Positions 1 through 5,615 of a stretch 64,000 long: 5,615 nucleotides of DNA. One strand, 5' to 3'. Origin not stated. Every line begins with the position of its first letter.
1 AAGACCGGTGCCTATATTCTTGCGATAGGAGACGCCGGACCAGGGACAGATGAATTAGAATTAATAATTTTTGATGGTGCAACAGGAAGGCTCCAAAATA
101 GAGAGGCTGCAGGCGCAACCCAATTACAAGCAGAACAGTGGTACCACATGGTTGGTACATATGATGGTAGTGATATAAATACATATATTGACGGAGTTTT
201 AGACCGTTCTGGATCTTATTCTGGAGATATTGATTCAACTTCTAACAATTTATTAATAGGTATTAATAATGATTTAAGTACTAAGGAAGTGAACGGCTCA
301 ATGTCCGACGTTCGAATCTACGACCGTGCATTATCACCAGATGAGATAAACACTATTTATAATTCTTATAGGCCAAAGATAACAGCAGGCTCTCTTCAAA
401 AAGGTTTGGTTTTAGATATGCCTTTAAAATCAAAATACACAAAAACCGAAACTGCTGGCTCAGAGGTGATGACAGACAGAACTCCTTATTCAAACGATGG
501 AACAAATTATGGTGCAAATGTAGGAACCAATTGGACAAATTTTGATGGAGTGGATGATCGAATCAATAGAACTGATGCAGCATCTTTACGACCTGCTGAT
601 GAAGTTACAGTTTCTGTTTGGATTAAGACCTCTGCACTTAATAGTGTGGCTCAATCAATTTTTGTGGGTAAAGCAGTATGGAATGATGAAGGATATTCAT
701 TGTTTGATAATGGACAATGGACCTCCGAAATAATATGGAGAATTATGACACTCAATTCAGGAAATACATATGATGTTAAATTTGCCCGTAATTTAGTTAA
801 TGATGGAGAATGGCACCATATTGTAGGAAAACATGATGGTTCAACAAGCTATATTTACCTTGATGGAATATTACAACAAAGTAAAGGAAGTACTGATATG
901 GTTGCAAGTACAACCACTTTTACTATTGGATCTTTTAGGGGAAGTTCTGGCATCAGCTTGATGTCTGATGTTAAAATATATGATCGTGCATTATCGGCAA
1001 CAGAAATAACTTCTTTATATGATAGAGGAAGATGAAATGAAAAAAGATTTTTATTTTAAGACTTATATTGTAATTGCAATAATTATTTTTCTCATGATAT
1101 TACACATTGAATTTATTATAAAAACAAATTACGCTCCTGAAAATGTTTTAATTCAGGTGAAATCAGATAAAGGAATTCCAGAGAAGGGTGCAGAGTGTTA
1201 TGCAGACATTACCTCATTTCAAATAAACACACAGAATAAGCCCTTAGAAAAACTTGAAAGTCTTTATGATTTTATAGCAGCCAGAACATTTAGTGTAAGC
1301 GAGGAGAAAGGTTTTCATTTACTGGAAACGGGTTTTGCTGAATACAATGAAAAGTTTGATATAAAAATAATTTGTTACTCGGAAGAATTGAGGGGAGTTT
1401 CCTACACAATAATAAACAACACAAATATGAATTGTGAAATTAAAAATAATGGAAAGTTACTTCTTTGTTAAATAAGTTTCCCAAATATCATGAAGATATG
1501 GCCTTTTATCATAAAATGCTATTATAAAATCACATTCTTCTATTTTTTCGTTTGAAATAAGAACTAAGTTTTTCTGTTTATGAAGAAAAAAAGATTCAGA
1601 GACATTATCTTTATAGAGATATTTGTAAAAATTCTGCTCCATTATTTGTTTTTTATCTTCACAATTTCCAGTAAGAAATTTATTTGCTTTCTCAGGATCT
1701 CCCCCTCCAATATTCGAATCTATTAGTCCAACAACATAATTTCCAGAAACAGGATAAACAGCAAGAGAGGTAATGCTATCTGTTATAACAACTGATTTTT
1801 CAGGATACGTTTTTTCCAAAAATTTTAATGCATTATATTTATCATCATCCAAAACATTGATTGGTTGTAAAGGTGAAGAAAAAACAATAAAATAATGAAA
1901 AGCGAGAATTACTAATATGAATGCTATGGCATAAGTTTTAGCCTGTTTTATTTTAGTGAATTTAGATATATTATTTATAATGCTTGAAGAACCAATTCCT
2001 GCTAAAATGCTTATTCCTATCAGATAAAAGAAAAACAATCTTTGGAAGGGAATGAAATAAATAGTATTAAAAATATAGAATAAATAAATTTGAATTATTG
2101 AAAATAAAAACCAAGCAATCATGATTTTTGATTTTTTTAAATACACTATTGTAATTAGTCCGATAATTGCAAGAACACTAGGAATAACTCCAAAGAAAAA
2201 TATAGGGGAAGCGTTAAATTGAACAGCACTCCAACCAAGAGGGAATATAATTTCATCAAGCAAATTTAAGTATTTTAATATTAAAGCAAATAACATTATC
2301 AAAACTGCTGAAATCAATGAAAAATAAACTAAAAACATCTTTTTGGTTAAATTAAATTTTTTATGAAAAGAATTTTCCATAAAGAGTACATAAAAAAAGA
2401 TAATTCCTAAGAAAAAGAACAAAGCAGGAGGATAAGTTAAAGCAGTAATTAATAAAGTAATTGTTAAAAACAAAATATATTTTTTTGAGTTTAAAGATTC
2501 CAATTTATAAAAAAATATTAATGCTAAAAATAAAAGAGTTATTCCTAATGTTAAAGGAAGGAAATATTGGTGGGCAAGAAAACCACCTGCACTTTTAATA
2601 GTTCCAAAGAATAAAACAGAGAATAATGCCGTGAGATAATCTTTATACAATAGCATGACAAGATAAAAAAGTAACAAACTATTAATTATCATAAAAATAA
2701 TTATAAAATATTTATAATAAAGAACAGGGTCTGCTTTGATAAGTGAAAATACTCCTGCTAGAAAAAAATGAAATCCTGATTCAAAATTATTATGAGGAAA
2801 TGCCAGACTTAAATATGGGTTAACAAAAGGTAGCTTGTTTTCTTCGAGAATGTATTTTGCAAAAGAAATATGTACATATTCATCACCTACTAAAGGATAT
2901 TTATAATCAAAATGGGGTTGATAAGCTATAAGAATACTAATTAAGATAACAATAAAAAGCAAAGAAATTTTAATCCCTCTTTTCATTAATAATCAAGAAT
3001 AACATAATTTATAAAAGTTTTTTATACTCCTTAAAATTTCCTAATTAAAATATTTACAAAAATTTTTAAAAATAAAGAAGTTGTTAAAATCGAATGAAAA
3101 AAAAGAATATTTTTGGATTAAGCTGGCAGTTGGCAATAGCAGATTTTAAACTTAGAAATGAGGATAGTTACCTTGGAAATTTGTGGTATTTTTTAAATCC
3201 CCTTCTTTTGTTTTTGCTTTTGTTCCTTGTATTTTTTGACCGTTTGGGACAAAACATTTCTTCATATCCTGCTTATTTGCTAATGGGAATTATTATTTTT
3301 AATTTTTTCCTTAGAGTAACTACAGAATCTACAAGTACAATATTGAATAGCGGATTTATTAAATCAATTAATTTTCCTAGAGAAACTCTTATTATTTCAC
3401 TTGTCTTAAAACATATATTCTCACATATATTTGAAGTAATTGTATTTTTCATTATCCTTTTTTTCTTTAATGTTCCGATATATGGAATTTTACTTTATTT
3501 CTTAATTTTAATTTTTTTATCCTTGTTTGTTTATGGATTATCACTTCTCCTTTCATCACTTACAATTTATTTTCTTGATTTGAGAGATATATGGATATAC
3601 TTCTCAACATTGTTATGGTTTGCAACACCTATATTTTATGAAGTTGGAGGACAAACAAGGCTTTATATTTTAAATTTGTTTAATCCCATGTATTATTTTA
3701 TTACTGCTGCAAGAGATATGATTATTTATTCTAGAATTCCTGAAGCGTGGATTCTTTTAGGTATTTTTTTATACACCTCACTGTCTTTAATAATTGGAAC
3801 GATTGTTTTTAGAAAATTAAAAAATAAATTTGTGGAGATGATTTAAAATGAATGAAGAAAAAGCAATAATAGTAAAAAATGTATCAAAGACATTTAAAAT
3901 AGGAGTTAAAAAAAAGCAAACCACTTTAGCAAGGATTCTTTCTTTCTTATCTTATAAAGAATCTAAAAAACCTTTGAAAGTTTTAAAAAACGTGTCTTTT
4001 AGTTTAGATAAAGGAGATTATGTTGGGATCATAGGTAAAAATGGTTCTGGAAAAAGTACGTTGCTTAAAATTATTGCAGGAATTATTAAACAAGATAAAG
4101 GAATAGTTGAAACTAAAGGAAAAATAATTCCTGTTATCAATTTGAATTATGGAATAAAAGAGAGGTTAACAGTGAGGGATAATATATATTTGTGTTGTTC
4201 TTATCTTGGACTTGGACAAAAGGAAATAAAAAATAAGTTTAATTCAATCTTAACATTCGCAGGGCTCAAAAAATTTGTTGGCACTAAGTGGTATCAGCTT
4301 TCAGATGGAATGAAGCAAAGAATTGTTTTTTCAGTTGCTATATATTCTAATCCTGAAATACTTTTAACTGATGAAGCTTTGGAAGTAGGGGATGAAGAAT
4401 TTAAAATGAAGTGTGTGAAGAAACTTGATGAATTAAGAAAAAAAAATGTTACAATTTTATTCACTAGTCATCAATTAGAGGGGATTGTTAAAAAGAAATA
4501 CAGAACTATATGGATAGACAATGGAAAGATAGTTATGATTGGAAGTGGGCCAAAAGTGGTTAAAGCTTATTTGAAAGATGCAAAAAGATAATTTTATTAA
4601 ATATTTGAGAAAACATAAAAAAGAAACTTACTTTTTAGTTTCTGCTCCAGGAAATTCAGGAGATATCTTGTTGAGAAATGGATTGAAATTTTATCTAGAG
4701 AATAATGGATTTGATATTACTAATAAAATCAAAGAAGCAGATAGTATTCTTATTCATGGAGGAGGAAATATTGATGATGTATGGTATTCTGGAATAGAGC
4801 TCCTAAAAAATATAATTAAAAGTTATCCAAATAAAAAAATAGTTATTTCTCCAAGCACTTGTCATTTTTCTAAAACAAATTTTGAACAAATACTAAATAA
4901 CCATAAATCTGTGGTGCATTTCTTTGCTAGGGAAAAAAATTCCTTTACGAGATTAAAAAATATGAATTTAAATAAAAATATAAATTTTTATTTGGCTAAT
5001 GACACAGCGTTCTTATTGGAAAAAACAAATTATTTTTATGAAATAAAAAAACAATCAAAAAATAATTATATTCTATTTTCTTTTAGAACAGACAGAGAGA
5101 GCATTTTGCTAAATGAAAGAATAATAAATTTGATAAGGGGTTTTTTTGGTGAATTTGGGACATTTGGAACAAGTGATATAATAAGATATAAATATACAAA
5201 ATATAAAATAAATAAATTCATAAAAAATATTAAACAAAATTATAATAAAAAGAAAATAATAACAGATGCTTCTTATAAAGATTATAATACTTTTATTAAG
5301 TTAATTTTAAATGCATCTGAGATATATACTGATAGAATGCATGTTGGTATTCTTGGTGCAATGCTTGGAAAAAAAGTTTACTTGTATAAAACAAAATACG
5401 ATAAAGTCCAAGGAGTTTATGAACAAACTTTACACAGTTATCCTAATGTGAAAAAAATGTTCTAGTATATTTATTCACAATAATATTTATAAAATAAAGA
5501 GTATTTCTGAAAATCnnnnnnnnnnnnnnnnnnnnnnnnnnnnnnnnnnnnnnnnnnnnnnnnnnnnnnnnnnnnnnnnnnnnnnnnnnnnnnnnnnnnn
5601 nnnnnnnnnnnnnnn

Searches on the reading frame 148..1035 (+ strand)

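Call 5: search_protein_families(library=pfam, proteins=[window:148-1035:+], max_evalue=0.01)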
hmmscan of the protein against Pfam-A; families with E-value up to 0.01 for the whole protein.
window:148-1035:+ (295 aa): 3 families
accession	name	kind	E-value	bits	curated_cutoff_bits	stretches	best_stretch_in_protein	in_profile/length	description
PF13385.13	Laminin_G_3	-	5.9e-34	117.8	27.6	2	134-287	2-150/151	Concanavalin A-like lectin/glucanases superfamily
PF00354.24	Pentaxin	-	0.0002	21.6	25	0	46-73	142-169/194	Pentaxin family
PF02210.31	Laminin_G_2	-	0.0026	18.7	22.9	0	210-263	42-99/126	Laminin G domain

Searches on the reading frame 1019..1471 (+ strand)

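Call 5: search_protein_families(library=pfam, proteins=[window:1019-1471:+], max_evalue=0.01)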
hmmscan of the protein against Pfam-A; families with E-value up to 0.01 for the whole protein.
window:1019-1471:+ (150 aa): 1 family
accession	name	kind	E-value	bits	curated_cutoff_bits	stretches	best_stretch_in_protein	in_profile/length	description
PF22511.2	PBP2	-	0.0058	16.8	27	0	4-61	3-55/63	PolB1 Binding Protein 2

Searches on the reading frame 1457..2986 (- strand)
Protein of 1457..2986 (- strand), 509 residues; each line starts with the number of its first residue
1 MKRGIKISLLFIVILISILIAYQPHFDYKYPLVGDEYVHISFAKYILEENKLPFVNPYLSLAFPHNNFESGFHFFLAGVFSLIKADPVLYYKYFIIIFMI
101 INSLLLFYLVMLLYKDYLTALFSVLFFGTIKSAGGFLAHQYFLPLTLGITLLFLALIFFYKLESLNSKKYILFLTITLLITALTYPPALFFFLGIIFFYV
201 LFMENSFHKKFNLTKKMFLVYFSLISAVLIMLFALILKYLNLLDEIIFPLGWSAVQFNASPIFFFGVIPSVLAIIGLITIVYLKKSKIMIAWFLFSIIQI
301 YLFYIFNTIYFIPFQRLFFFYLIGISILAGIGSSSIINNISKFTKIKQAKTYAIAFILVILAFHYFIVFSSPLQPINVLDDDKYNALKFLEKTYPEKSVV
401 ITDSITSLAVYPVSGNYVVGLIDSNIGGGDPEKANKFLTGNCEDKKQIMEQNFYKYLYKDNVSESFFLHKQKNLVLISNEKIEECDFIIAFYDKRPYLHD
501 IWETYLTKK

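Call 5: search_protein_families(library=pfam, proteins=[window:1457-2986:-], max_evalue=0.01)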
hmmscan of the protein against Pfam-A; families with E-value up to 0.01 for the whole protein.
window:1457-2986:- (509 aa): 1 family
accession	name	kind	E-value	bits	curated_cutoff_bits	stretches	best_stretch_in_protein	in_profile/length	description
PF20176.3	DUF6541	-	8.1e-06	24.8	29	1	35-403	124-543/646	Family of unknown function (DUF6541)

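Call 6: search_protein_families(library=ncbifam, proteins=[window:1457-2986:-], max_evalue=0.01)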
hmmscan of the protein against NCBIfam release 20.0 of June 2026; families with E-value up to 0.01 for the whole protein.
window:1457-2986:- (509 aa): 0 families

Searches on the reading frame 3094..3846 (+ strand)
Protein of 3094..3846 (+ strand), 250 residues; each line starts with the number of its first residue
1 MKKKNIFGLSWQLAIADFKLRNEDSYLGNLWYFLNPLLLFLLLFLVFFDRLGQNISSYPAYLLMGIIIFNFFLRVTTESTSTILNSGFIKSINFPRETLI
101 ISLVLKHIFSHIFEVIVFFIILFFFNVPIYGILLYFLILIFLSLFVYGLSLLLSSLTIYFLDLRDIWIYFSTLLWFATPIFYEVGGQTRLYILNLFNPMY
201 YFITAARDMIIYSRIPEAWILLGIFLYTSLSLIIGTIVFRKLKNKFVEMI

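Call 5: search_protein_families(library=pfam, proteins=[window:3094-3846:+], max_evalue=0.01)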
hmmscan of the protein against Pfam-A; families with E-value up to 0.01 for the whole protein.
window:3094-3846:+ (250 aa): 1 family
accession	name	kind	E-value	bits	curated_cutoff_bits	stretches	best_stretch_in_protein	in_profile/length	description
PF01061.29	ABC2_membrane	-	1.5e-11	44.7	26.9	1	11-209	4-209/211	ABC-2 type transporter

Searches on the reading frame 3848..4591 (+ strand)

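Call 5: search_protein_families(library=pfam, proteins=[window:3848-4591:+], max_evalue=0.01)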
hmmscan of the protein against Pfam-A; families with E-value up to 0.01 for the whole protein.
window:3848-4591:+ (247 aa): 5 families
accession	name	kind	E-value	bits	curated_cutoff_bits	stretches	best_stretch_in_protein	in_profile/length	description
PF00005.33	ABC_tran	-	5.9e-25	88.9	25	1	46-178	1-136/137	ABC transporter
PF13304.12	AAA_21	-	8e-07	29.8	27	1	60-87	3-36/304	AAA domain, putative AbiEii toxin, Type IV TA system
PF13175.12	AAA_15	-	0.00043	20.4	32.1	1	45-216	13-182/374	AAA ATPase domain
PF13555.12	AAA_29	-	0.00095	19.3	27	1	50-73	16-39/61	P-loop containing region of AAA domain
PF13476.12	AAA_23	-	0.0039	18.3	27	0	48-89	12-52/201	AAA domain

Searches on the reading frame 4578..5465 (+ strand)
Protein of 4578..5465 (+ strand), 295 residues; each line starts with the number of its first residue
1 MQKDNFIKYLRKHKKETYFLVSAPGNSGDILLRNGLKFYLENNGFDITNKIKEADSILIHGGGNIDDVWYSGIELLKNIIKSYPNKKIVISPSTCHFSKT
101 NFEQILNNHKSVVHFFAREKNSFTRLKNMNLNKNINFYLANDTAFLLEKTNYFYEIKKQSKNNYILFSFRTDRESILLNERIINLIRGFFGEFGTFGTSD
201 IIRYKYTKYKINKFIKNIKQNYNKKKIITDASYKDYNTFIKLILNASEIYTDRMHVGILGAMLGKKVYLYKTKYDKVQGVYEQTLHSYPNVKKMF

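Call 5: search_protein_families(library=pfam, proteins=[window:4578-5465:+], max_evalue=0.01)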
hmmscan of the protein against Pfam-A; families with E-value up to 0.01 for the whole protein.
window:4578-5465:+ (295 aa): 2 families
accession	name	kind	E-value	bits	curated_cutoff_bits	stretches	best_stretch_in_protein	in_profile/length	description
PF04230.19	PS_pyruv_trans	-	2.3e-19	70.8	25.3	1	26-268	1-274/280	Polysaccharide pyruvyl transferase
PF25290.1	CGLA_M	-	0.0054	16.4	27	1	47-138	34-124/370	Lambda-carrageenase middle domain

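Call 6: search_protein_families(library=ncbifam, proteins=[window:4578-5465:+], max_evalue=0.01)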
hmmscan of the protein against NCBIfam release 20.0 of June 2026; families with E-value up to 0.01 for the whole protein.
window:4578-5465:+ (295 aa): 2 families
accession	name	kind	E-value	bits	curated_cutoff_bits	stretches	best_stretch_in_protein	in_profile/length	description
TIGR03609.1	S_layer_CsaB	equivalog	1.3e-06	28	213.1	1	24-267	36-273/301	polysaccharide pyruvyl transferase CsaB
TIGR01125.1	TIGR01125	equivalog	0.0016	17.5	356.95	1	40-117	23-95/432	30S ribosomal protein S12 methylthiotransferase RimO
